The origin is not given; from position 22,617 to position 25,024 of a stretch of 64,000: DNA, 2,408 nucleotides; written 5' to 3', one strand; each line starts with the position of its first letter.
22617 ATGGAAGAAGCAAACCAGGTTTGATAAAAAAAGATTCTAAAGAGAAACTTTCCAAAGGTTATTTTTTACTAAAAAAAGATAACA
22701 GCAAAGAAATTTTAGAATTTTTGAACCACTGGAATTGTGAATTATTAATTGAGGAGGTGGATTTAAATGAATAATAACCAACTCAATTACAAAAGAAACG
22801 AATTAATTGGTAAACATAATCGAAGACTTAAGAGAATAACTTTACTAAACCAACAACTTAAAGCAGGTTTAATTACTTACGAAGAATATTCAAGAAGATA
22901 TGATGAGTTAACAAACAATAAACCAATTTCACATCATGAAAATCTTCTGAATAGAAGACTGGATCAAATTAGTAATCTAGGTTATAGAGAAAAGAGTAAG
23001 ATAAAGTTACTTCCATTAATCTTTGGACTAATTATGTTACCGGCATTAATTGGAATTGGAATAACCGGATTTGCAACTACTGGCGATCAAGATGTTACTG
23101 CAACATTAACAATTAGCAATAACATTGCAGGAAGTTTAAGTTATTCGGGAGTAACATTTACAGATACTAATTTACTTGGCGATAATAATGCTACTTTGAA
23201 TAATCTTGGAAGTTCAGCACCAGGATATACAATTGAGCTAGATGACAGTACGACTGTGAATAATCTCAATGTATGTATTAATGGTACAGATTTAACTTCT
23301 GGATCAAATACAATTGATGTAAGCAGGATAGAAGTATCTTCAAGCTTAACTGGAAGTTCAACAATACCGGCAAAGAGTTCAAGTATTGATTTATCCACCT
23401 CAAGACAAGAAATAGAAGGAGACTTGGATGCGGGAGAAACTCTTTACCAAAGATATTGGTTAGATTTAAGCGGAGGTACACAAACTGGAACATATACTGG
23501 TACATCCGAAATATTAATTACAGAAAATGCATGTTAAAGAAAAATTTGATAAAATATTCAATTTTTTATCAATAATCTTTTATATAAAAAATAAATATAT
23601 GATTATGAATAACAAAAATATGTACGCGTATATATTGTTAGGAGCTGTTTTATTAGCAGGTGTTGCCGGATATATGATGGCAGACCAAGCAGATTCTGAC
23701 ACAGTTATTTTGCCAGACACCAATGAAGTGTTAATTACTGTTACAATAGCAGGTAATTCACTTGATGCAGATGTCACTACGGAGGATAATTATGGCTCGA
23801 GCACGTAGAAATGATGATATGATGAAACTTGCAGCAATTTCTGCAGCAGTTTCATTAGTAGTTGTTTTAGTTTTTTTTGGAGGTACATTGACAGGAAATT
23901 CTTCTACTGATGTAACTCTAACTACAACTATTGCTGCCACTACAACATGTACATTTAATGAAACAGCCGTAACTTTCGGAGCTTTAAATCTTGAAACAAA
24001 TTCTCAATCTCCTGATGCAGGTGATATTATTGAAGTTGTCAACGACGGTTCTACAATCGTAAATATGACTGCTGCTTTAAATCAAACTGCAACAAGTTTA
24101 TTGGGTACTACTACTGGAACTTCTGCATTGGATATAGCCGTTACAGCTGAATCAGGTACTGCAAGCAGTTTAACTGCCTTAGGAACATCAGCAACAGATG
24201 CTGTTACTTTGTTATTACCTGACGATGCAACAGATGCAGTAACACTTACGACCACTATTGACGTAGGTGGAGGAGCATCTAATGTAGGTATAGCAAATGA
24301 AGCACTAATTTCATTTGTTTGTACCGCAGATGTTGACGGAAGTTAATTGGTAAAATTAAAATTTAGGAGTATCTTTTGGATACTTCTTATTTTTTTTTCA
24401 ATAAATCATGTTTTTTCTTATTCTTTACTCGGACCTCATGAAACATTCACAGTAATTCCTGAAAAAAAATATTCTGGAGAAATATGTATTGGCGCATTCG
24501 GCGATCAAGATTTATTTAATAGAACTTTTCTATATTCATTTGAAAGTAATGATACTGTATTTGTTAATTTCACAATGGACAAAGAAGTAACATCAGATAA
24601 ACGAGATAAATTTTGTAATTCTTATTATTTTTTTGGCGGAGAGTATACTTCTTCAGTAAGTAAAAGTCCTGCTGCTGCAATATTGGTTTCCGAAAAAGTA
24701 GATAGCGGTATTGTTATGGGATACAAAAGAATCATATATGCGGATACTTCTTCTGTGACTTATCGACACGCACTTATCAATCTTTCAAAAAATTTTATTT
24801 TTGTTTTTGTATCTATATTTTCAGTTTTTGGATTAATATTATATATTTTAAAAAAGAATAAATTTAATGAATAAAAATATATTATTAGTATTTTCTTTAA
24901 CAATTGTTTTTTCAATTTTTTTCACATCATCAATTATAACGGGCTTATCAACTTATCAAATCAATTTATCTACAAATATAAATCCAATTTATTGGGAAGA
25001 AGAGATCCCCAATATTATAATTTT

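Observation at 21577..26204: Tightly packed operon of six secreted/membrane-anchored proteins downstream of the giant gene; one shares a domain with it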

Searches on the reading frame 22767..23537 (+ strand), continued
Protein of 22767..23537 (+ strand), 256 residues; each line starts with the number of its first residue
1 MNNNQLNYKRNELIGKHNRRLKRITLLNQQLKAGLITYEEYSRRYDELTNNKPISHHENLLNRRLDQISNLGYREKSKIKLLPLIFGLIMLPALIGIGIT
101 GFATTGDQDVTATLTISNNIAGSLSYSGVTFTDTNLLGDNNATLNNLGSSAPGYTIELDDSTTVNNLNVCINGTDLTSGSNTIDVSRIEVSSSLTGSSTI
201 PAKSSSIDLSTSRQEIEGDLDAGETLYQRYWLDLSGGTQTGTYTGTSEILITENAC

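Call 78: find_encoding_contigs(protein=P0017, flank=10000, max_places=4)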
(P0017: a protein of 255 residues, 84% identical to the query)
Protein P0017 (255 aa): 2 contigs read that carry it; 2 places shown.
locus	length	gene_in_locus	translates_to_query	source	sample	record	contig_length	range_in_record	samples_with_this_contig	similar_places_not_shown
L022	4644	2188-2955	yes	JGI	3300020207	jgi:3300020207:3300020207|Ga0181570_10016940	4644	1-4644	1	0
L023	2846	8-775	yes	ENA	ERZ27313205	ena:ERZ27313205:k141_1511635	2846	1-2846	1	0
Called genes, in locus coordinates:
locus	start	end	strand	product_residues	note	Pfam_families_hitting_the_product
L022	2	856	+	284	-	?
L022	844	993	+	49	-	-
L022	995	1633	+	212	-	-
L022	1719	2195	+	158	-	-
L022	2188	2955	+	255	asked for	-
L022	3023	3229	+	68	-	-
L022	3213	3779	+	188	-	-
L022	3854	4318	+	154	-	-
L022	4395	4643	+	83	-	?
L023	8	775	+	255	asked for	-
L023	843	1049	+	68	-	-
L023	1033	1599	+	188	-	-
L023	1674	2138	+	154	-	-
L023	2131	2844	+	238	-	?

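Call 84: search_protein_families(library=pfam, proteins=[L006:2036-2587:+, L017:2776-3306:+, L020:2507-3046:+, L022:3213-3776:+], max_evalue=1)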
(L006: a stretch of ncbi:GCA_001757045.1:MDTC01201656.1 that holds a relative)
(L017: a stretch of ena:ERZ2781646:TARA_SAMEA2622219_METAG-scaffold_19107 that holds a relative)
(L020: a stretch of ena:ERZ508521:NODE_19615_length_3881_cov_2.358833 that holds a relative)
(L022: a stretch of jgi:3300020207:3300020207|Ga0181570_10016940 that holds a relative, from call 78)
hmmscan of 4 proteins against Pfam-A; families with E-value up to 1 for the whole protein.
L006:2036-2587:+ (184 aa): 0 families

L017:2776-3306:+ (177 aa): 0 families

L020:2507-3046:+ (180 aa): 1 family
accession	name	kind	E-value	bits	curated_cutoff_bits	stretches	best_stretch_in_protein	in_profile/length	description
PF10988.14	DUF2807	-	0.37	11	24.2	1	106-145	105-145/181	Putative auto-transporter adhesin, head GIN domain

L022:3213-3776:+ (188 aa): 0 families

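Call 92: fold_search(model_id=the predicted structure, library=viral)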
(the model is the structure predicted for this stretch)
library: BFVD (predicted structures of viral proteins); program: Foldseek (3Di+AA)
matches with E <= 10: 778; with E <= 0.001: 2
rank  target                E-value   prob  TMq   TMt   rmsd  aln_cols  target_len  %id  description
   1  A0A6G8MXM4            4.1e-04  0.82  0.16  0.09  30.3       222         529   14  Collagen-like triple helix repeat-containing protein [Cedratvirus kamchatka]
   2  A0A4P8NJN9            5.5e-04  0.89  0.20  0.13  16.1       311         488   11  (no name in the UniProt tables at hand)
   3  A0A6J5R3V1            1.4e-03  0.96  0.22  0.13  20.2       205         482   11  Collagen triple helix repeat [uncultured Caudovirales phage]
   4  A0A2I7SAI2            2.1e-03  0.96  0.21  0.21  15.7       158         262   16  (no name in the UniProt tables at hand)
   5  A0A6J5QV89            2.4e-03  0.92  0.21  0.13  20.5       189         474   12  Chlorovirus glycoprotein repeat domain-containing protein [uncultured Caudovirales phage]
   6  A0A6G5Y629            2.7e-03  0.35  0.12  0.11  23.8       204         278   14  (no name in the UniProt tables at hand)
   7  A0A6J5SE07            3.8e-03  0.66  0.20  0.08  17.5       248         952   14  Tip attachment protein J central straight fiber domain-containing protein [uncultured Caudovirales phage]
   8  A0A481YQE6            4.7e-03  0.92  0.23  0.19  15.5       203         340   13  Collagen triple helix repeat protein [Iridovirus LCIVAC01]
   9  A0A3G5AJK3            5.0e-03  0.72  0.19  0.16  21.3       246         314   15  Collagen-like protein [Sylvanvirus sp.]
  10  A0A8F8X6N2            5.0e-03  0.16  0.09  0.11  20.0       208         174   14  (no name in the UniProt tables at hand)
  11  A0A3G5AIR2            5.3e-03  0.82  0.21  0.07  20.6       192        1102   12  Collagen-like protein [Solumvirus sp.]
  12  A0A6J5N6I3            5.9e-03  0.97  0.29  0.12  22.4       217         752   12  Uncharacterized protein [uncultured Caudovirales phage]
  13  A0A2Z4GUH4            6.6e-03  0.98  0.30  0.15  21.6       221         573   15  (no name in the UniProt tables at hand)
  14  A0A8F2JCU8            6.6e-03  0.69  0.21  0.12  14.8       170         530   18  Tail fibers protein [Klebsiella phage Kp_Pokalde_001]
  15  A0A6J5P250            7.0e-03  0.63  0.18  0.10  17.7       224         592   15  Uncharacterized protein [uncultured Caudovirales phage]
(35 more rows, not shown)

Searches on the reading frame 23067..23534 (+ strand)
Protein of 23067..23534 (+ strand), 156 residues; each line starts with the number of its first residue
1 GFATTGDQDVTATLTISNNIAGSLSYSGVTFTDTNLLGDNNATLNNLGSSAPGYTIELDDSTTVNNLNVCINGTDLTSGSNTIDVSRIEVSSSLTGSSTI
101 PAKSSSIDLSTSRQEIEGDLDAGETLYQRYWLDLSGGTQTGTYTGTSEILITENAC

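Call 99: search_protein_families(library=pfam, alignment_id=A10, max_evalue=10)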
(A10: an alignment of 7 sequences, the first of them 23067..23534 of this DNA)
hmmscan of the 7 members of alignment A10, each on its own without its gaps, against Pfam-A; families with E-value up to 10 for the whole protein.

A. member 1, window:23067-23534:+ (156 aa): 0 families

B. families by the number of members that match (of 7 scanned): 1 family
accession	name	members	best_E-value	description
PF10633.15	NPCBM_assoc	1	0.11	NPCBM-associated, NEW3 domain of alpha-galactosidase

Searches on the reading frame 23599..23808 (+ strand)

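Call 6: search_protein_families(library=ncbifam, proteins=[window:23599-23808:+], max_evalue=1)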
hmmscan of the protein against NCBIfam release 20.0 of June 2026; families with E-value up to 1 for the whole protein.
window:23599-23808:+ (69 aa): 2 families
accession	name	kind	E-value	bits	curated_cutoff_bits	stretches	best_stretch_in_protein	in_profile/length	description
NF033159.0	blaPAC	exception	0.0021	17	850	1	5-67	3-64/380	PAC family class C beta-lactamase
TIGR01167.1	LPXTG_anchor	domain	0.075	13.7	15.9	1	6-26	8-27/34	LPXTG cell wall anchor domain-containing protein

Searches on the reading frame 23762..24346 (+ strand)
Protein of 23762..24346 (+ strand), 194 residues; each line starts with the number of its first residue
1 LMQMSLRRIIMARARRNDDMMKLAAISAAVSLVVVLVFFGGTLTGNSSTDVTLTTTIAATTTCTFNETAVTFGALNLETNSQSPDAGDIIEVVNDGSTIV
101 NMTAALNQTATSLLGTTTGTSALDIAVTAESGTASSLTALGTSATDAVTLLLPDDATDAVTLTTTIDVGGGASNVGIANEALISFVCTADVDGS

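Call 3: search_protein_families(library=pfam, proteins=[window:23762-24346:+], max_evalue=1)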
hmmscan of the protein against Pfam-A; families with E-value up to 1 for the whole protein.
window:23762-24346:+ (194 aa): 2 families
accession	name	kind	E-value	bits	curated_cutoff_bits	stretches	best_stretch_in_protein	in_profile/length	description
PF11862.13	DUF3382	-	0.047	14.4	28.9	1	21-59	3-40/97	Domain of unknown function (DUF3382)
PF24223.1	MrpH_C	-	0.048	14.1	27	1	76-125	62-111/114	Fimbrial adhesin MrpH C-terminal domain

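Call 6: search_protein_families(library=ncbifam, proteins=[window:23792-24346:+], max_evalue=1)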
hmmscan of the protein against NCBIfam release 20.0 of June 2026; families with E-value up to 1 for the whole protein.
window:23792-24346:+ (184 aa): 0 families

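Call 21: find_homologous_proteins(query=window:23792-24346:+, max_evalue=0.01)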
Query window:23792-24346:+ (184 aa): 3 proteins with E <= 0.01 among 4136 candidates.
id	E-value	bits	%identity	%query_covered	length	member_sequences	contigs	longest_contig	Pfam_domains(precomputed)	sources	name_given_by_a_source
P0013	4.0e-94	331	95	100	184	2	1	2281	-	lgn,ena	-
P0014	5.2e-80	285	82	100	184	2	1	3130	-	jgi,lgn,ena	-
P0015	2.1e-33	134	47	99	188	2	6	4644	-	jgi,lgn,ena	-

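Call 38: search_solved_structures(query=A3, max_evalue=10)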
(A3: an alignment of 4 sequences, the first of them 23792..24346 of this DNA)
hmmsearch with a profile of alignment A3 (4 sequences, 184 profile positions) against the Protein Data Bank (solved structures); distinct sequences matched with E-value up to 10: 4.
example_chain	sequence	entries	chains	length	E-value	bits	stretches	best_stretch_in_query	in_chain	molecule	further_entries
1n0l_B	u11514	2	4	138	0.39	13.9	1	52-138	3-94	mature Fimbrial protein PapE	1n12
8cg6_A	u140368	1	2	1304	2.9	11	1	94-171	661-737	Non-reducing polyketide synthase CTB1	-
6fij_A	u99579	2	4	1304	3.3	10.9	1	94-171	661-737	Polyketide synthase | Non-reducing polyketide synthase CTB1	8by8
6fik_A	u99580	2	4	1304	4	10.6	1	94-171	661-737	Polyketide synthase | Non-reducing polyketide synthase CTB1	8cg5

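Call 56: search_solved_structures(query=A5, max_evalue=10)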
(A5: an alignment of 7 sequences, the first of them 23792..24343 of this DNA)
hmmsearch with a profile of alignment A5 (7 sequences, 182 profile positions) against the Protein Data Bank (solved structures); distinct sequences matched with E-value up to 10: 2.
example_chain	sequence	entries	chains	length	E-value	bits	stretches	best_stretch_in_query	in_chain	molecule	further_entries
8ib1_A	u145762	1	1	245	0.71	12.9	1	73-171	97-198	LAH31 Fab light chain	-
8yke_A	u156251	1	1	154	3.1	10.8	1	127-166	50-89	YSIRK signal domain/LPXTG anchor domain surface protein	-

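Call 70: predict_structure(alignment_id=A3)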
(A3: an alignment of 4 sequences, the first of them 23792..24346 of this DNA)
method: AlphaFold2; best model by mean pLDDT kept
length: 184 residues; sequences in the alignment: 4
mean_pLDDT: 34.0   pTM: 0.32
mean pLDDT of the five models: 34.0, 33.9, 29.9, 29.1, 26.9
residues with pLDDT >= 90: 0; 70-90: 0; 50-70: 0; < 50: 184
segments of 3 or more residues with pLDDT < 50: 1-184
pLDDT, mean of each block of 10 residues (from residue 1): 36 26 29 31 29 29 28 28 35 34 35 41 39 35 38 43 35 40 30
secondary structure, 60 per line:
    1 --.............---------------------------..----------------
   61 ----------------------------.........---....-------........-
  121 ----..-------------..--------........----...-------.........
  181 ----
elements in order: H3-15 E89-97 H101-104 E112-119 E150-157 E172-180

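Call 82: search_protein_families(library=pfam, alignment_id=A5, max_evalue=10)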
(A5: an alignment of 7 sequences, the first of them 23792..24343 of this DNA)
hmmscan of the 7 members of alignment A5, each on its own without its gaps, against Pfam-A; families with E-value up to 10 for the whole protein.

A. member 1, window:23792-24343:+ (184 aa): 2 families
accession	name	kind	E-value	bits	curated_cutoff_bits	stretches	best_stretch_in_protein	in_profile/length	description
PF11862.13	DUF3382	-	0.043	14.5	28.9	1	11-49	3-40/97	Domain of unknown function (DUF3382)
PF24223.1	MrpH_C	-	0.043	14.3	27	1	66-115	62-111/114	Fimbrial adhesin MrpH C-terminal domain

B. families by the number of members that match (of 7 scanned): 8 families
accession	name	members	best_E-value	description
PF11862.13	DUF3382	2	0.043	Domain of unknown function (DUF3382)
PF05229.21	SCPU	1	0.0049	Spore Coat Protein U domain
PF19203.5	DUF5875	1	0.014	Family of unknown function (DUF5875)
PF24223.1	MrpH_C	1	0.043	Fimbrial adhesin MrpH C-terminal domain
PF07610.17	DUF1573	1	0.11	Protein of unknown function (DUF1573)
PF08475.15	Baculo_VP91_N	1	0.14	Viral capsid protein 91 N-terminal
PF11859.13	DUF3379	1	0.34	Protein of unknown function (DUF3379)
PF19407.5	DUF5979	1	1.7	Domain of unknown function (DUF5979)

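Call 84: search_protein_families(library=pfam, proteins=[P0015], max_evalue=1)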
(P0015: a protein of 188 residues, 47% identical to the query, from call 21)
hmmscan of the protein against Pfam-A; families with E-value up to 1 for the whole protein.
P0015 (188 aa): 0 families

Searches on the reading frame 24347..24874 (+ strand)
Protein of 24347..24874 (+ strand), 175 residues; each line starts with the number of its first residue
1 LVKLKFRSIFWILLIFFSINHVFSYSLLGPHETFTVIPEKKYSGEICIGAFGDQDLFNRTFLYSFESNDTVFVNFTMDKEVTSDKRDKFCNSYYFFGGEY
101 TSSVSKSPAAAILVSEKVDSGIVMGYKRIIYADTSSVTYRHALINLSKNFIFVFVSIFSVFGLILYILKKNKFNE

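Call 3: search_protein_families(library=pfam, proteins=[window:24347-24874:+], max_evalue=1)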
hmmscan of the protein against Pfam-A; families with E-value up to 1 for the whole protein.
window:24347-24874:+ (175 aa): 1 family
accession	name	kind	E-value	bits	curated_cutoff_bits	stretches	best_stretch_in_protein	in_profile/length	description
PF13418.12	Kelch_4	-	0.41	11.1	21.6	0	51-68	22-39/49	Galactose oxidase, central domain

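Call 6: search_protein_families(library=ncbifam, proteins=[window:24347-24874:+], max_evalue=1)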
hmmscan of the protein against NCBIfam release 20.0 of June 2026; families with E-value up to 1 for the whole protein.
window:24347-24874:+ (175 aa): 0 families

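Call 57: search_solved_structures(query=A6, max_evalue=10)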
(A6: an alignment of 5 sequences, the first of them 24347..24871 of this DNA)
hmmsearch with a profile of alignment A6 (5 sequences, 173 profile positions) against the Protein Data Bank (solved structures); distinct sequences matched with E-value up to 10: 6.
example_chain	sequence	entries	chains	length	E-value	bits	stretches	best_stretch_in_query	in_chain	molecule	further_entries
8wtu_A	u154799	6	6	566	0.046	16.9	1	137-172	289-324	Sodium-dependent noradrenaline transporter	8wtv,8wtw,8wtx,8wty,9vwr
8zoy_A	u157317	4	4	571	0.047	16.9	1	137-172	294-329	Sodium-dependent noradrenaline transporter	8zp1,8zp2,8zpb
8hfe_A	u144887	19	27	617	0.054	16.7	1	137-172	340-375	Sodium-dependent noradrenaline transporter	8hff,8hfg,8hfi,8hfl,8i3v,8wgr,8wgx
9k6x_A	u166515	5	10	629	0.056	16.7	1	137-172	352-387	Sodium-dependent noradrenaline transporter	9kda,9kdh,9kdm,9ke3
1e5p_A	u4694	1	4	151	0.092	16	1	17-111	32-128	APHRODISIN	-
8xb2_A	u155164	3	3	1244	0.14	15.3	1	137-172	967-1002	GFP-MBP-solute carrier family 6 member 2,Maltose/maltodextrin-binding periplasmic protein, | GFP-MBP-solute carrier family 6 member 2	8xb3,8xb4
